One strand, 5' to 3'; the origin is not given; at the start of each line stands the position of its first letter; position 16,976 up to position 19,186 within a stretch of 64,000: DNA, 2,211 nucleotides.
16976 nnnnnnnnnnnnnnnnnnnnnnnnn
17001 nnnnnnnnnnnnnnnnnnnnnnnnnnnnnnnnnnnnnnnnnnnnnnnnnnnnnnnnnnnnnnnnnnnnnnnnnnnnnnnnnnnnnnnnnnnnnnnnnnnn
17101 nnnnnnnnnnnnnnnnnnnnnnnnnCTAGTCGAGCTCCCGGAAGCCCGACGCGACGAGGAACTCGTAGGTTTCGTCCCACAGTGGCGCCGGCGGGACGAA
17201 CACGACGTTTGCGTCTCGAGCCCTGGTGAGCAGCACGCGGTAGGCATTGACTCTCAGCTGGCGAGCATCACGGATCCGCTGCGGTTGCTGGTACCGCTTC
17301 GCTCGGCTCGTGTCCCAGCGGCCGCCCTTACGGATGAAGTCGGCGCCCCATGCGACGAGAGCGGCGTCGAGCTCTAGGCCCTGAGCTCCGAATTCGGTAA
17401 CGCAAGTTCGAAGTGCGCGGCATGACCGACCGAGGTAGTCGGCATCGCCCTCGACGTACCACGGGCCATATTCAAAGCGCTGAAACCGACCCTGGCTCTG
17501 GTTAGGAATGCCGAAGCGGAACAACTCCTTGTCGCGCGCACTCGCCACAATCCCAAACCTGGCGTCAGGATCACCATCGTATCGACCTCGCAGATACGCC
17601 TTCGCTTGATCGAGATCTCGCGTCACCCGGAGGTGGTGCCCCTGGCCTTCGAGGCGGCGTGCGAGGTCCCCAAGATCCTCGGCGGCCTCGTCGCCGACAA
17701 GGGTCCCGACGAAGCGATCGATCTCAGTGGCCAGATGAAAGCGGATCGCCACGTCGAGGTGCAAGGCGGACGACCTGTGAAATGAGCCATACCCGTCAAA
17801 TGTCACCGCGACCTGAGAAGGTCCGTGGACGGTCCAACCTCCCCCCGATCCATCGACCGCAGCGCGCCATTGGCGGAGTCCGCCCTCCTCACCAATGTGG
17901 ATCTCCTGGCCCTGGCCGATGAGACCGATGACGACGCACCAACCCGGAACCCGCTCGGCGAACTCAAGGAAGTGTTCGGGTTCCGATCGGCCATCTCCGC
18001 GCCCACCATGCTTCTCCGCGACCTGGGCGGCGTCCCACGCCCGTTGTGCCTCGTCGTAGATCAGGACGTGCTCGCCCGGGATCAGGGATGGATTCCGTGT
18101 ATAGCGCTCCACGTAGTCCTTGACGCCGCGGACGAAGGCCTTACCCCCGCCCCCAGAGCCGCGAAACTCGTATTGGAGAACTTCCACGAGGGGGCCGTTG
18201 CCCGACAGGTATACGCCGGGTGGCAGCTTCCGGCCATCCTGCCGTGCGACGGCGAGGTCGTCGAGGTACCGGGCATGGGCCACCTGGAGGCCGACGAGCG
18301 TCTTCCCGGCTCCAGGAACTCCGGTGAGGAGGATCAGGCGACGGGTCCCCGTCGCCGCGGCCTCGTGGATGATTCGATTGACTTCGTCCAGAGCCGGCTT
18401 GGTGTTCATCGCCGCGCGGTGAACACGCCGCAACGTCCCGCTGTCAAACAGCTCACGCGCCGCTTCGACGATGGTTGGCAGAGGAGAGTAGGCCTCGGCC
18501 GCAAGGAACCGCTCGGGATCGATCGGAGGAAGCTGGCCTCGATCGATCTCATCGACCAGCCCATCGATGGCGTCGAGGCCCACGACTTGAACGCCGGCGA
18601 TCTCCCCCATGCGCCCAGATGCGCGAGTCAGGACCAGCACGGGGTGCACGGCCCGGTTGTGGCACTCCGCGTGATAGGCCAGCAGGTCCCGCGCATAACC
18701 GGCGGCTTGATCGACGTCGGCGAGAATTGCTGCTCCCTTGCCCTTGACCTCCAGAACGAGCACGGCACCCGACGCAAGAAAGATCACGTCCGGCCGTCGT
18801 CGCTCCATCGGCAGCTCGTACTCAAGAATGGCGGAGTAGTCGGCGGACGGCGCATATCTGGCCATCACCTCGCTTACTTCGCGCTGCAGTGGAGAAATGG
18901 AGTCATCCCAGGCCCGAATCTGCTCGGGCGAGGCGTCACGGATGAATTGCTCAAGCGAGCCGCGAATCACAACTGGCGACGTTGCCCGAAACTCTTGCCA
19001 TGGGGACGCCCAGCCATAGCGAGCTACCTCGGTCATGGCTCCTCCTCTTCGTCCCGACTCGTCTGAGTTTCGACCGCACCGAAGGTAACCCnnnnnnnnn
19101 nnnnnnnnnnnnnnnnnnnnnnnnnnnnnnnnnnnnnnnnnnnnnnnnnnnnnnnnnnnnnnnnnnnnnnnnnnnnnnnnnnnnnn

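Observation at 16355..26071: Composite defense/addiction island: divergent SRA-NERD-helicase and RecQ-PRTase-DprA operons sharing a 55-bp control region, directly followed by four type II TA pairs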

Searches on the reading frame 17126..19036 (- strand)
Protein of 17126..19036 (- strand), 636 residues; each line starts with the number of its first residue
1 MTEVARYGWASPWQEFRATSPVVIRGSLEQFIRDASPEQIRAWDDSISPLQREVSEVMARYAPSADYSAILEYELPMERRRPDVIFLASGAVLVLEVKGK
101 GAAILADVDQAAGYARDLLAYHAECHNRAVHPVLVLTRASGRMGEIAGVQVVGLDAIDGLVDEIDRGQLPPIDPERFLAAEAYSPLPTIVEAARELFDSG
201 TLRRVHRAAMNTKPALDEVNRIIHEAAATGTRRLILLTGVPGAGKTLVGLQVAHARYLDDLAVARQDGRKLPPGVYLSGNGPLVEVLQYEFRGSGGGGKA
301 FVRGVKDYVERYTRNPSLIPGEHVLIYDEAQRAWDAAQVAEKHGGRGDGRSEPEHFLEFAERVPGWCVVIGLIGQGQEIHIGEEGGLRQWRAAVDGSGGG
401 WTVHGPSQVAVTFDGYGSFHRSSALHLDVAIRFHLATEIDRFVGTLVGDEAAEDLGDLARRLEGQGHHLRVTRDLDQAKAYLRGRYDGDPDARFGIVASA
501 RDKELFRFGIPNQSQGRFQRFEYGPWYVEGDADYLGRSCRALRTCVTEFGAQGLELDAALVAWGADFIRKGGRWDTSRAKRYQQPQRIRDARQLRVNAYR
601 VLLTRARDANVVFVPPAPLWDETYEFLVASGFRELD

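Call 5: search_protein_families(library=pfam, proteins=[window:17126-19036:-], max_evalue=0.01)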
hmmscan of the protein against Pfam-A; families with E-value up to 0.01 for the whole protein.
window:17126-19036:- (636 aa): 3 families
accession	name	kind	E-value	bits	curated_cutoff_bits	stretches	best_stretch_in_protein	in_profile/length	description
PF09848.15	SLFN-g3_helicase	-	1.8e-52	179.2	24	1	233-615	2-353/354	Schlafen group 3, DNA/RNA helicase domain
PF13191.12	AAA_16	-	0.0037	18.2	32.6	0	218-255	11-47/167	AAA ATPase domain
PF13401.12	AAA_22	-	0.0038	18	27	0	231-333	4-96/130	AAA domain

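Call 6: search_protein_families(library=padloc, proteins=[window:17126-19036:-], max_evalue=0.01)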
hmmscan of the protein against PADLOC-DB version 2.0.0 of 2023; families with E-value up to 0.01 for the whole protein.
window:17126-19036:- (636 aa): 1 family
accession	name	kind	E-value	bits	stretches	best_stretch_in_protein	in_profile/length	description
PDLC05014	PDC-S41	-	3e-124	413.7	1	6-624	3-633/657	-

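Call 8: search_protein_families(library=ncbifam, proteins=[window:17126-19036:-], max_evalue=0.01)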
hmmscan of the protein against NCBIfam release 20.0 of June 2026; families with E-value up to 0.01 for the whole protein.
window:17126-19036:- (636 aa): 0 families

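Call 10: find_encoding_contigs(protein=window:17126-19036:-, flank=10000, max_places=10)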
Protein window:17126-19036:- (636 aa): 23 contigs read that carry it; 3 places shown.
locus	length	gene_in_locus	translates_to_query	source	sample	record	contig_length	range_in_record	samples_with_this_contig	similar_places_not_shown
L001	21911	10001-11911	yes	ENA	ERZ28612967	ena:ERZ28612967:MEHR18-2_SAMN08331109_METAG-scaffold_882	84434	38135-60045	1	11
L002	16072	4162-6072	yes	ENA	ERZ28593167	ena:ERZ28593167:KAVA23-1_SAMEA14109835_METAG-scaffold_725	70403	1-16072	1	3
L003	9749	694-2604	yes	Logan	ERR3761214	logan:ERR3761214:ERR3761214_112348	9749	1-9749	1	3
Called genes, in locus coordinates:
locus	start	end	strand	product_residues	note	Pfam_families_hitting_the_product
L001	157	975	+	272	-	-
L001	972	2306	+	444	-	PF00092:VWA, PF13519:VWA_2, PF13768:VWA_3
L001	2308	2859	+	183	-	-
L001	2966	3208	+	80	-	PF01402:RHH_1 (weak)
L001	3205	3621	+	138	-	PF01850:PIN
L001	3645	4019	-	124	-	PF02452:PemK_toxin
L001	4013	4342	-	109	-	-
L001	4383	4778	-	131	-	PF01850:PIN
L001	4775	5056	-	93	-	-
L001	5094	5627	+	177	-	PF13328:HD_4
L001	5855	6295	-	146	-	PF01850:PIN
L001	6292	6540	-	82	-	PF07704:PSK_trans_fac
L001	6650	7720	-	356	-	PF02481:DNA_processg_A, PF18306:LDcluster4 (weak)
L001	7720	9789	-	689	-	PF00270:DEAD, PF04851:ResIII, PF00271:Helicase_C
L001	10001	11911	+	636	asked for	PF09848:SLFN-g3_helicase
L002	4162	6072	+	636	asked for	PF09848:SLFN-g3_helicase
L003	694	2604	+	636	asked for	PF09848:SLFN-g3_helicase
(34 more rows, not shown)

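Call 22: search_protein_families(library=pfam, proteins=[window:17126-19036:-], max_evalue=1)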
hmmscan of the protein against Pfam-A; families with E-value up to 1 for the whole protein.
window:17126-19036:- (636 aa): 8 families
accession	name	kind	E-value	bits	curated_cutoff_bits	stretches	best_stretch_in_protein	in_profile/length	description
PF09848.15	SLFN-g3_helicase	-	1.8e-52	179.2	24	1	233-615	2-353/354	Schlafen group 3, DNA/RNA helicase domain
PF13191.12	AAA_16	-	0.0037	18.2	32.6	1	218-255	11-47/167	AAA ATPase domain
PF13401.12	AAA_22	-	0.0038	18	27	1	231-333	4-96/130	AAA domain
PF25199.1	nSTAND_NTPase5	-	0.018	15.3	34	1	208-257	14-66/145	Novel STAND NTPase 5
PF06745.19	ATPase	-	0.035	13.9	26.6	1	232-251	19-38/231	KaiC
PF13481.12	AAA_25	-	0.05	13.6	27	1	232-282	33-83/195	AAA domain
PF13604.12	AAA_30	-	0.087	13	27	1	224-252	10-38/191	AAA domain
PF00004.35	AAA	-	0.29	12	21.2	1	235-256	1-22/131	ATPase family associated with various cellular activities (AAA)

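Call 34: find_homologous_proteins(query=window:17126-19036:-, max_evalue=1e-10)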
Query window:17126-19036:- (636 aa): 6189 proteins with E <= 1e-10 among 8000 candidates; the best 120 are listed.
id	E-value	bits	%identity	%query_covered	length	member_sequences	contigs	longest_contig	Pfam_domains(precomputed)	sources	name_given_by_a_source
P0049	0.0e+0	1441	100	100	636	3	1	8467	PF09848.16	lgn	-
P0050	0.0e+0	1089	83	91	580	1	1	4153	PF09848.16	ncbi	-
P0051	0.0e+0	1084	75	99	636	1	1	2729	PF09848.16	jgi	jgi:hypothetical protein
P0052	0.0e+0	1050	74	99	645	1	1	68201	PF09848.16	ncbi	-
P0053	0.0e+0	1033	71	100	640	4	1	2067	PF09848.16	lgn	-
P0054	9.7e-296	1000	70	100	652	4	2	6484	PF09848.16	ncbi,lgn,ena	-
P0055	2.9e-295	999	71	99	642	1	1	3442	PF09848.16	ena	-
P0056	1.3e-287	973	69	100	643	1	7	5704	PF09848.16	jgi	jgi:hypothetical protein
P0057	2.2e-284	963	69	100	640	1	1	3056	PF09848.16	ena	-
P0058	1.3e-282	957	67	100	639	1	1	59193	PF09848.16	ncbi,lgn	ncbi:MAG: DNA/RNA helicase domain-containing protein [Chloroflexota bacterium]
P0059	8.8e-282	954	68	100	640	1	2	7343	PF09848.16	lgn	-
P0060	6.5e-280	948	69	100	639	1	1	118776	PF09848.16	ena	-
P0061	1.8e-279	947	67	100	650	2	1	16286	PF09848.16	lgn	-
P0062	5.4e-279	945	68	100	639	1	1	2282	PF09848.16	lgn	-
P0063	7.1e-279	945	67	100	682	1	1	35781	PF09848.16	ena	-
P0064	2.1e-278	943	67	99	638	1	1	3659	PF09848.16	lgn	-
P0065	1.3e-275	934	68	99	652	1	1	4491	PF09848.16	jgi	jgi:hypothetical protein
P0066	2.3e-273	926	66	100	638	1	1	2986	PF09848.16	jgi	jgi:hypothetical protein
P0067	5.2e-273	925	67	100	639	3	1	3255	PF09848.16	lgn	-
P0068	6.3e-272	922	67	99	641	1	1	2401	PF09848.16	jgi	jgi:hypothetical protein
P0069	4.8e-271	919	65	100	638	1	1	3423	PF09848.16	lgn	-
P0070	1.9e-268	910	66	100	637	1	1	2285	PF09848.16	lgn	-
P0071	1.4e-267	907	66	99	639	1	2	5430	PF09848.16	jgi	jgi:hypothetical protein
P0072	2.0e-266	904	65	100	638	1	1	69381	PF13401.13,PF09848.16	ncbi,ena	-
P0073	7.7e-253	859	61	99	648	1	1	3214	PF09848.16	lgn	-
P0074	2.2e-252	857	62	99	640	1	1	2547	PF09848.16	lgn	-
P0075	5.6e-252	856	68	89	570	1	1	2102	PF09848.16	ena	-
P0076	5.3e-250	849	62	100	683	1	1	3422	PF09848.16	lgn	-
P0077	4.3e-249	846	62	100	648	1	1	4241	PF09848.16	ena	-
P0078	1.5e-248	844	61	100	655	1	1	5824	PF09848.16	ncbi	-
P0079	1.8e-248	844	61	99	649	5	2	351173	PF09848.16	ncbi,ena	-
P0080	3.1e-248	843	61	99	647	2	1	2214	PF09848.16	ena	-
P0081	9.9e-248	842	61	100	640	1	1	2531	PF09848.16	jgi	jgi:hypothetical protein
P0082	1.2e-247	841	61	99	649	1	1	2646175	PF09848.16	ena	-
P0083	2.2e-247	841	62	100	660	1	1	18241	PF09848.16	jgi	jgi:hypothetical protein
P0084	5.9e-247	839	61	100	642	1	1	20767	PF09848.16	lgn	-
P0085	3.9e-246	836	61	99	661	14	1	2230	PF09848.16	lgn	-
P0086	6.3e-246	836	62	99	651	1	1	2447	PF09848.16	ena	-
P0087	9.8e-246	835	61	100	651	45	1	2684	PF09848.16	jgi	-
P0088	1.0e-245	835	61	99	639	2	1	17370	PF09848.16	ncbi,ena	-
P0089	1.4e-245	835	61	99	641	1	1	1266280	PF13401.13,PF09848.16,PF13191.13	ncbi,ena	-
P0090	2.4e-245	834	61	99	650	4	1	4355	PF09848.16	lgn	-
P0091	3.5e-245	833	61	99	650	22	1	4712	PF09848.16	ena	-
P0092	3.5e-245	833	61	99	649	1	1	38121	PF09848.16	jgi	jgi:Schlafen group 3, DNA/RNA helicase domain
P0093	4.1e-245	833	61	99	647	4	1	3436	PF09848.16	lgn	-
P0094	5.6e-245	833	61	99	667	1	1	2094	PF09848.16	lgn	-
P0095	1.7e-244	831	62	99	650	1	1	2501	PF09848.16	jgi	jgi:hypothetical protein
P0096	2.7e-244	830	61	99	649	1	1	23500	PF09848.16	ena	-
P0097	3.0e-244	830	60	99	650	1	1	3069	PF13401.13,PF09848.16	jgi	-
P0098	3.7e-244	830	61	100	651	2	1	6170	PF09848.16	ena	-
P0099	6.5e-244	829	60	99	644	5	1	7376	PF09848.16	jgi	jgi:hypothetical protein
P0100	7.7e-244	829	61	99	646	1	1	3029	PF09848.16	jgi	jgi:hypothetical protein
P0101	8.5e-244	829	60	99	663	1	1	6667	PF09848.16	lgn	-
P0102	8.5e-244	829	60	99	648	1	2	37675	PF09848.16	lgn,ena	-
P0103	8.5e-244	829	60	99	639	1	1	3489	PF13401.13,PF09848.16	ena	-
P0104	9.7e-244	829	61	99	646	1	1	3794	PF09848.16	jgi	jgi:hypothetical protein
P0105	2.1e-243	827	60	99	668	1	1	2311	PF09848.16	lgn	-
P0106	2.3e-243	827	62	99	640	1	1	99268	PF09848.16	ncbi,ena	-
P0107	2.3e-243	827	61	99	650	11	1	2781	PF09848.16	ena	-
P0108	2.6e-243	827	60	99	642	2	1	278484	PF09848.16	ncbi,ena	-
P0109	2.7e-243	827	60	99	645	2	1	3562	PF09848.16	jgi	jgi:hypothetical protein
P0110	4.0e-243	827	60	99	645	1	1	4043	PF09848.16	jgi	jgi:hypothetical protein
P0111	5.2e-243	826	60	99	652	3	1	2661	PF09848.16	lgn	-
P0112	5.5e-243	826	59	99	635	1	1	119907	PF13401.13,PF09848.16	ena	-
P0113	8.3e-243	825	59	99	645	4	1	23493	PF09848.16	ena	-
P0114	8.6e-243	825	59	99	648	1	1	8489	PF09848.16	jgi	jgi:hypothetical protein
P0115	1.8e-242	824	60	99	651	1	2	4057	PF09848.16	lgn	-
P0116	1.9e-242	824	60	99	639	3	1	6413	PF09848.16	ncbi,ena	-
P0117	1.9e-242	824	60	99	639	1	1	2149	PF09848.16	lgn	-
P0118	3.0e-242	824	60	99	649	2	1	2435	PF09848.16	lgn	-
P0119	3.1e-242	824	60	99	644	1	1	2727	PF09848.16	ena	-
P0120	5.1e-242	823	61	99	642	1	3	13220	PF09848.16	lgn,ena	-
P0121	5.1e-242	823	60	99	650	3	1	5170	PF09848.16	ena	-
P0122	6.9e-242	822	60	99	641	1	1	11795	PF13401.13,PF09848.16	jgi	jgi:Schlafen group 3, DNA/RNA helicase domain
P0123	9.1e-242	822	60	99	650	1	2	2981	PF09848.16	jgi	jgi:hypothetical protein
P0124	1.4e-241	821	60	99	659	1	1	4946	PF09848.16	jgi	jgi:hypothetical protein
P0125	1.5e-241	821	60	99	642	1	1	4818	PF09848.16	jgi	jgi:hypothetical protein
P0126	1.7e-241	821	60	99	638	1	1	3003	PF09848.16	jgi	jgi:hypothetical protein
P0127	2.1e-241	821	59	99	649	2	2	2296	PF09848.16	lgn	-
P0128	4.3e-241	820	61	100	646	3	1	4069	PF09848.16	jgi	jgi:hypothetical protein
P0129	7.4e-241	819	59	99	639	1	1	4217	PF09848.16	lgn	-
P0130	8.4e-241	819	60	99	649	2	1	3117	PF09848.16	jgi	jgi:hypothetical protein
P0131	1.0e-240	819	59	99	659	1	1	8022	PF09848.16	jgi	jgi:schlafen family protein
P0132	1.6e-240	818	60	99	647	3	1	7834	PF09848.16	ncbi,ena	-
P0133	1.9e-240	818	60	99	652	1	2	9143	PF09848.16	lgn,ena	-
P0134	2.8e-240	817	60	99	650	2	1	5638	PF09848.16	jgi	-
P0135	3.4e-240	817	58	99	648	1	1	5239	PF09848.16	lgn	-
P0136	3.4e-240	817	60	99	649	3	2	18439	PF09848.16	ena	-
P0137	5.0e-240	816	60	100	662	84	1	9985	PF09848.16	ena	-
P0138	5.5e-240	816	60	99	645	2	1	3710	PF09848.16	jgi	jgi:hypothetical protein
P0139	6.8e-240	816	58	99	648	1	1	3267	PF09848.16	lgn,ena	-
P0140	7.1e-240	816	60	99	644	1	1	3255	PF09848.16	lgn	-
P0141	7.4e-240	816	60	100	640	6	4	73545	PF09848.16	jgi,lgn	jgi:hypothetical protein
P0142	9.2e-240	815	60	99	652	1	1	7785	PF09848.16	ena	-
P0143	1.0e-239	815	58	99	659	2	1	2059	PF09848.16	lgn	-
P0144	1.1e-239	815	59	99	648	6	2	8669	PF09848.16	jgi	jgi:hypothetical protein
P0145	1.1e-239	815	59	99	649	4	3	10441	PF09848.16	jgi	jgi:hypothetical protein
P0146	1.1e-239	815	60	99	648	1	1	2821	PF09848.16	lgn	-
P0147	1.3e-239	815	58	99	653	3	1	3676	PF09848.16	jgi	jgi:hypothetical protein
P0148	1.3e-239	815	59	99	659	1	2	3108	PF09848.16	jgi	jgi:hypothetical protein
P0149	1.3e-239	815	59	99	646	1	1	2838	PF09848.16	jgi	jgi:hypothetical protein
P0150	1.4e-239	815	58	100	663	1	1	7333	PF09848.16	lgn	-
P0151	2.1e-239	814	60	99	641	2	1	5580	PF09848.16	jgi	jgi:hypothetical protein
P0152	2.4e-239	814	58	100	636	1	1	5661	PF09848.16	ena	-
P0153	2.6e-239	814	60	100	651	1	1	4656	PF09848.16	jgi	jgi:hypothetical protein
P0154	3.1e-239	814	60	99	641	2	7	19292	PF09848.16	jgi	-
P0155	3.6e-239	813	60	99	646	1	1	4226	PF09848.16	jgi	jgi:hypothetical protein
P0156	3.8e-239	813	59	99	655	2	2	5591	PF09848.16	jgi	jgi:hypothetical protein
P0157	5.6e-239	813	59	100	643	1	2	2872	PF09848.16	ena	-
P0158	5.7e-239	813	60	99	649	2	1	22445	PF09848.16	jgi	jgi:hypothetical protein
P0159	5.8e-239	813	60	100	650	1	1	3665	PF09848.16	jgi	jgi:hypothetical protein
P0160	6.9e-239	813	59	100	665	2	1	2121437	PF09848.16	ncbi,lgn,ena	-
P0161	9.2e-239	812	59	99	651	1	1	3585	PF09848.16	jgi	jgi:hypothetical protein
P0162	1.1e-238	812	60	99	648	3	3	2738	PF09848.16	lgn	-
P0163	1.2e-238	812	60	99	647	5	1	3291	PF09848.16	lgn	-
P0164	1.2e-238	812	58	99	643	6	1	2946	PF09848.16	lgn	-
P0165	1.4e-238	812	59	100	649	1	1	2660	PF09848.16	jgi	jgi:hypothetical protein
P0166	2.4e-238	811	60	99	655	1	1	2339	PF09848.16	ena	-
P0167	3.2e-238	810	59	100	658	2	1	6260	PF09848.16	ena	-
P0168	3.2e-238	810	59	99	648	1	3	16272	PF09848.16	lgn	-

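Call 35: find_encoding_contigs(protein=P0052, flank=6000, max_places=1)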
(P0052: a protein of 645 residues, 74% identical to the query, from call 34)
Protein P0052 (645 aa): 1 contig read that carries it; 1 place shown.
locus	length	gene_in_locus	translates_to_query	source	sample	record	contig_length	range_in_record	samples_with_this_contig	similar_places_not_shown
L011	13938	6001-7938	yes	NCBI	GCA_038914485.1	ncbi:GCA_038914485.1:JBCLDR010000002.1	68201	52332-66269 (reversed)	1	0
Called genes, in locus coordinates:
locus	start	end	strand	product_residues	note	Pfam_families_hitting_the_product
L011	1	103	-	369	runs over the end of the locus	PF02481:DNA_processg_A, PF18306:LDcluster4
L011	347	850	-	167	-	PF00308:Bac_DnaA (weak), PF01695:IstB_IS21, PF13481:AAA_25 (weak)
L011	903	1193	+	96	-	-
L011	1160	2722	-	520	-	PF22483:Mu-transpos_C_2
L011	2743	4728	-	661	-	PF00270:DEAD, PF04851:ResIII, PF00271:Helicase_C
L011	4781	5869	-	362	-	PF13384:HTH_23, PF13518:HTH_28, PF13551:HTH_29 (weak), PF13565:HTH_32, PF00665:rve, PF24764:rva_4 (weak), PF13683:rve_3, PF13333:rve_2 (weak)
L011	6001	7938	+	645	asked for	PF09848:SLFN-g3_helicase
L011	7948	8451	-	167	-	PF03167:UDG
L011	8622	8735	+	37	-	-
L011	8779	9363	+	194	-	-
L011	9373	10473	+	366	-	-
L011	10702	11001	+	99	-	PF10387:DUF2442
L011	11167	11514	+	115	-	PF05973:Gp49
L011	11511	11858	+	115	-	PF01381:HTH_3 (weak)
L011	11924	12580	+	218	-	PF13338:AbiEi_4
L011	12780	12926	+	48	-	-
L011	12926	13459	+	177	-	PF07929:PRiA4_ORF3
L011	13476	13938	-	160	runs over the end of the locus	PF11972:HTH_13 (weak)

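Call 36: find_encoding_contigs(protein=P0060, flank=6000, max_places=1)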
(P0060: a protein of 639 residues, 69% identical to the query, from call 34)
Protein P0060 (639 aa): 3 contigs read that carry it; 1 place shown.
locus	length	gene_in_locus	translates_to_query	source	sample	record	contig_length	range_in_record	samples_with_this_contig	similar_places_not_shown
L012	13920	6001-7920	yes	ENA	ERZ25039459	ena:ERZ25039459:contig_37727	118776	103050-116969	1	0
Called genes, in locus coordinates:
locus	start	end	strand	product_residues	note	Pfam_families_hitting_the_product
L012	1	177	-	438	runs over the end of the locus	PF01979:Amidohydro_1, PF07969:Amidohydro_3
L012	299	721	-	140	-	PF01850:PIN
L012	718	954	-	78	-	PF02604:PhdYeFM_antitox (weak)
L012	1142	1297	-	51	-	-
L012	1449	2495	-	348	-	-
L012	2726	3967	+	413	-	PF07690:MFS_1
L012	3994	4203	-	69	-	-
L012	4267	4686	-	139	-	PF01850:PIN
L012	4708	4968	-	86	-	-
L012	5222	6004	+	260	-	PF26348:SRA_ScoMcrA (weak)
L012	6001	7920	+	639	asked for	PF09848:SLFN-g3_helicase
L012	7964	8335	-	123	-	PF02452:PemK_toxin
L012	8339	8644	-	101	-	-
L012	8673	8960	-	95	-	PF13087:AAA_12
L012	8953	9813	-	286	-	PF13086:AAA_11 (weak), PF13087:AAA_12 (weak)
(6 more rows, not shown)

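Call 37: find_encoding_contigs(protein=P0058, flank=6000, max_places=1)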
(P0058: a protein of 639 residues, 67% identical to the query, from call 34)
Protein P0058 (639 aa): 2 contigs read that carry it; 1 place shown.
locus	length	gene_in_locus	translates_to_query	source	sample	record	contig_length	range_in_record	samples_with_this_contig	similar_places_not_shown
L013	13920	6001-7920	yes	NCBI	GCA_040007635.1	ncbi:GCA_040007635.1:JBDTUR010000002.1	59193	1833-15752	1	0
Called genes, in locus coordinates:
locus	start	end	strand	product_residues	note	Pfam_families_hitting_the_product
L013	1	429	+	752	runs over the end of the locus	PF13482:RNase_H_2, PF13086:AAA_11 (weak), PF13604:AAA_30 (weak), PF13086:AAA_11 (weak), PF13087:AAA_12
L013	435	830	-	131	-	PF01850:PIN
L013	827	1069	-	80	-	PF04014:MazE_antitoxin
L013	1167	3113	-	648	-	PF00580:UvrD-helicase, PF13245:AAA_19, PF13604:AAA_30 (weak), PF13087:AAA_12 (faint), PF13361:UvrD_C, PF13538:UvrD_C_2, PF00570:HRDC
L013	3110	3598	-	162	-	PF11848:DUF3368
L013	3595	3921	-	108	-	PF02604:PhdYeFM_antitox (weak), PF03683:UPF0175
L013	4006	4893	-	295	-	PF02779:Transket_pyr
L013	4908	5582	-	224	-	PF00456:Transketolase_N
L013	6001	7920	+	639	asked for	PF09848:SLFN-g3_helicase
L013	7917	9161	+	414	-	PF19888:DUF6361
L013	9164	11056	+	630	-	-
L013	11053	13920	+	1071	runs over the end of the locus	PF00270:DEAD (faint), PF00271:Helicase_C (weak)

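Call 64: find_encoding_contigs(protein=P0063, flank=5000, max_places=1)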
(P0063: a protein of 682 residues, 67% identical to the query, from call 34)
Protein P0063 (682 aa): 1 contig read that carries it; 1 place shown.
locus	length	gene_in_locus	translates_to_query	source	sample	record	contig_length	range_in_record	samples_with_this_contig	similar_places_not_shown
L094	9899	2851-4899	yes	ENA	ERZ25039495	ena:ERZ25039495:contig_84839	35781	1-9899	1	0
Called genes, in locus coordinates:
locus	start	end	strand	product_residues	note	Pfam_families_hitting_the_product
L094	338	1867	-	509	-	PF00561:Abhydrolase_1, PF12146:Hydrolase_4, PF12697:Abhydrolase_6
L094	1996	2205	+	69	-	-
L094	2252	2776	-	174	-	-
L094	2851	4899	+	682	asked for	PF09848:SLFN-g3_helicase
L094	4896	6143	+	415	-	PF19888:DUF6361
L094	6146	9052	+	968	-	PF00270:DEAD (faint)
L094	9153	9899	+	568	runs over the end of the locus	-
